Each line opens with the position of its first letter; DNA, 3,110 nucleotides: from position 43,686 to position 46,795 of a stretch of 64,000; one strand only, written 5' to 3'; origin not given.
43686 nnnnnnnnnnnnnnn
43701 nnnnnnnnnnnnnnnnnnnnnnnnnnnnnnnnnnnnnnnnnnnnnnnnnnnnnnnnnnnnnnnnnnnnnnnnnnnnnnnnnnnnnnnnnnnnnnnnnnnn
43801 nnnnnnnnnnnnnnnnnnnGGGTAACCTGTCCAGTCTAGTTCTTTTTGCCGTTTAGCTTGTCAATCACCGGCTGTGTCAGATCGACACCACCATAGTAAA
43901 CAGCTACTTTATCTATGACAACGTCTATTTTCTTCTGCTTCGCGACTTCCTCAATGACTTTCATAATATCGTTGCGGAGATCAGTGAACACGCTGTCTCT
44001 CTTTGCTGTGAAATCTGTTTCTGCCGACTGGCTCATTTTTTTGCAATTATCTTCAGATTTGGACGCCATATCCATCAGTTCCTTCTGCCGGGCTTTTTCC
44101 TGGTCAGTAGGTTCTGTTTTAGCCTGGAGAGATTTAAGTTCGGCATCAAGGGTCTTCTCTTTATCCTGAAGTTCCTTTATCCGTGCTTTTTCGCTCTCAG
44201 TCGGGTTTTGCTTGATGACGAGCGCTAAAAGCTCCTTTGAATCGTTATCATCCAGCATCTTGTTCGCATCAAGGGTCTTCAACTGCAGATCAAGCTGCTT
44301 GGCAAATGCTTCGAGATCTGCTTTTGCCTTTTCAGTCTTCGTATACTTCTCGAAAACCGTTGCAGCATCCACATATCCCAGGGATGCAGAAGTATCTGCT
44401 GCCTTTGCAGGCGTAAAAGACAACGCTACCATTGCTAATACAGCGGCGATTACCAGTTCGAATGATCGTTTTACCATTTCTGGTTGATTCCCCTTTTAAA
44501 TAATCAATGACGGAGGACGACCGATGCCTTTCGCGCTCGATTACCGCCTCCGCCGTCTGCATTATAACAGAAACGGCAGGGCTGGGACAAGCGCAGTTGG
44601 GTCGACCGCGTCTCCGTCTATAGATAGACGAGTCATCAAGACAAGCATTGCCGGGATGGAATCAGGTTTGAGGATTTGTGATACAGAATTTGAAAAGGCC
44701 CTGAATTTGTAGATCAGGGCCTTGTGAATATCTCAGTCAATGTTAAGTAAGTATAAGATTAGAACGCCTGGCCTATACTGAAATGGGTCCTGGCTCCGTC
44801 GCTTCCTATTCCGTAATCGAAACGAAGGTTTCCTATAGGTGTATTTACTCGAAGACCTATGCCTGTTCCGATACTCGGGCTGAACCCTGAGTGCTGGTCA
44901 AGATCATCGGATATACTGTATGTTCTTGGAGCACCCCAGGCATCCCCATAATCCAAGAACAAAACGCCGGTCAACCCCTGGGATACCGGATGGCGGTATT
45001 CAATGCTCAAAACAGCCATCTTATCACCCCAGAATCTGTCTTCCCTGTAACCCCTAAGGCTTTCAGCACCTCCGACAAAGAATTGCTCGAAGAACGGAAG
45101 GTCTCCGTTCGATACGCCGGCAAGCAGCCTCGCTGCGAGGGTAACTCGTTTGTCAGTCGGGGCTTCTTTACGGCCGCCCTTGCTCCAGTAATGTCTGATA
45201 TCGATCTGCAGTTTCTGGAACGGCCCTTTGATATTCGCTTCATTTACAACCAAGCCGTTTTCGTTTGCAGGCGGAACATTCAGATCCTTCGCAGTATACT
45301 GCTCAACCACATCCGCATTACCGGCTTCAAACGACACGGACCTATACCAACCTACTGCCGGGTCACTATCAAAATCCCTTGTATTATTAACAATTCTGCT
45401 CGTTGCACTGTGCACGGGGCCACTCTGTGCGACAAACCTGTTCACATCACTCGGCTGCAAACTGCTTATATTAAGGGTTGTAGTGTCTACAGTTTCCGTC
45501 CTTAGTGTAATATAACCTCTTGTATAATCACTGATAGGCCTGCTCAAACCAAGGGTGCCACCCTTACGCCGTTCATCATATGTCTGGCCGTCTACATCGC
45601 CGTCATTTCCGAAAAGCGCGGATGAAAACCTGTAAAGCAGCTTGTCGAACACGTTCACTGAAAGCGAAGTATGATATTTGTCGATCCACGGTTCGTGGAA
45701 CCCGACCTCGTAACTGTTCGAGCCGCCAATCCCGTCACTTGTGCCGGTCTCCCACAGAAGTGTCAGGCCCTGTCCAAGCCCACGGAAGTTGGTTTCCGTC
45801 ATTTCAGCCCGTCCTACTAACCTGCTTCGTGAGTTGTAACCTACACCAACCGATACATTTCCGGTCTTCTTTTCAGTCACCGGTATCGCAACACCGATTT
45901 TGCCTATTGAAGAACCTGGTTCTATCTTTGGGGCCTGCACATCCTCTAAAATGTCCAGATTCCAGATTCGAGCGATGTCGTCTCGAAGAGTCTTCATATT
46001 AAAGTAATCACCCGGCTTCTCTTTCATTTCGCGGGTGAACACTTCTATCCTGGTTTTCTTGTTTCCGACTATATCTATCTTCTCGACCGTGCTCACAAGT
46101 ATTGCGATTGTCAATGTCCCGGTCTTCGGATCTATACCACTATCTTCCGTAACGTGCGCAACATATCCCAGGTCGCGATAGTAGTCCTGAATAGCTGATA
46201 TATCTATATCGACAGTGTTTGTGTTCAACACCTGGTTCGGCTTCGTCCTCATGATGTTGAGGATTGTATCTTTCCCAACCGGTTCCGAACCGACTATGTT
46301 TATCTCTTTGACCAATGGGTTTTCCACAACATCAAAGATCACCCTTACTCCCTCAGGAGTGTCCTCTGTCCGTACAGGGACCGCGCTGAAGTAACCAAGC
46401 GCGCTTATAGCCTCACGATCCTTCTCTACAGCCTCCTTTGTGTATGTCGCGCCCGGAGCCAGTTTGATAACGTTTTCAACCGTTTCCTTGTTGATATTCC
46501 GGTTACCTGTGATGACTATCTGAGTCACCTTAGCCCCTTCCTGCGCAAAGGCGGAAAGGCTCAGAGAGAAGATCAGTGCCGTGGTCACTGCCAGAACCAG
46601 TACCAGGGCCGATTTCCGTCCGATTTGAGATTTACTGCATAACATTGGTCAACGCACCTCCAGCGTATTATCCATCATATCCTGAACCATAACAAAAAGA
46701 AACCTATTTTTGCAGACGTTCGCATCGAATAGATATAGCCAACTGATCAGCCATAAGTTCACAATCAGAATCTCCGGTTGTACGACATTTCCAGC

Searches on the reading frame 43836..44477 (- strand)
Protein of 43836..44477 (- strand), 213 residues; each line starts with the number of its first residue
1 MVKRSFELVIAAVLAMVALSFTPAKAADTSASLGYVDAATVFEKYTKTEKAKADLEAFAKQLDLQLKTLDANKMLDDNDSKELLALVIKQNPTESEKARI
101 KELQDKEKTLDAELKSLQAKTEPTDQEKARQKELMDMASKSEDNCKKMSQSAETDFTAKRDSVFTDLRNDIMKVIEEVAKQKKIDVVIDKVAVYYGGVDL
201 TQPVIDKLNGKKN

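Call 105: search_protein_families(library=pfam, proteins=[window:43836-44477:-], max_evalue=0.00001)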
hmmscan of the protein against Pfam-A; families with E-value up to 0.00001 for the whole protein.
window:43836-44477:- (213 aa): 1 family
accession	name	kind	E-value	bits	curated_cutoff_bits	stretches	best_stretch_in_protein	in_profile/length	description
PF03938.19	OmpH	-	1.5e-18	67.8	32.4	1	94-208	26-141/141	Outer membrane protein (OmpH-like)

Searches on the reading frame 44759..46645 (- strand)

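Call 69: search_protein_families(library=pfam, proteins=[window:44759-46645:-], max_evalue=0.001)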
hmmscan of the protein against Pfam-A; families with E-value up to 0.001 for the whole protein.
window:44759-46645:- (628 aa): 5 families
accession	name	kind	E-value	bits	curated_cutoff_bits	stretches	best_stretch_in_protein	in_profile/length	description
PF01103.29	Omp85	-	1.8e-36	126.7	24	1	286-628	1-325/325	Omp85 superfamily domain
PF07244.20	POTRA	-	2.9e-36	124.4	21.3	3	39-108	2-78/79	Surface antigen variable number repeat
PF03865.19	ShlB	-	2.2e-06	27.8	22.7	1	476-599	199-310/311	Haemolysin secretion/activation protein ShlB/FhaC/HecB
PF08478.15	POTRA_1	-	8.8e-06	26.4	23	0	39-98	2-60/69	POTRA domain, FtsQ-type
PF25282.1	POTRA1_3_Toc75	-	0.00013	22.5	27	0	49-99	34-89/99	Toc75-like, POTRA domain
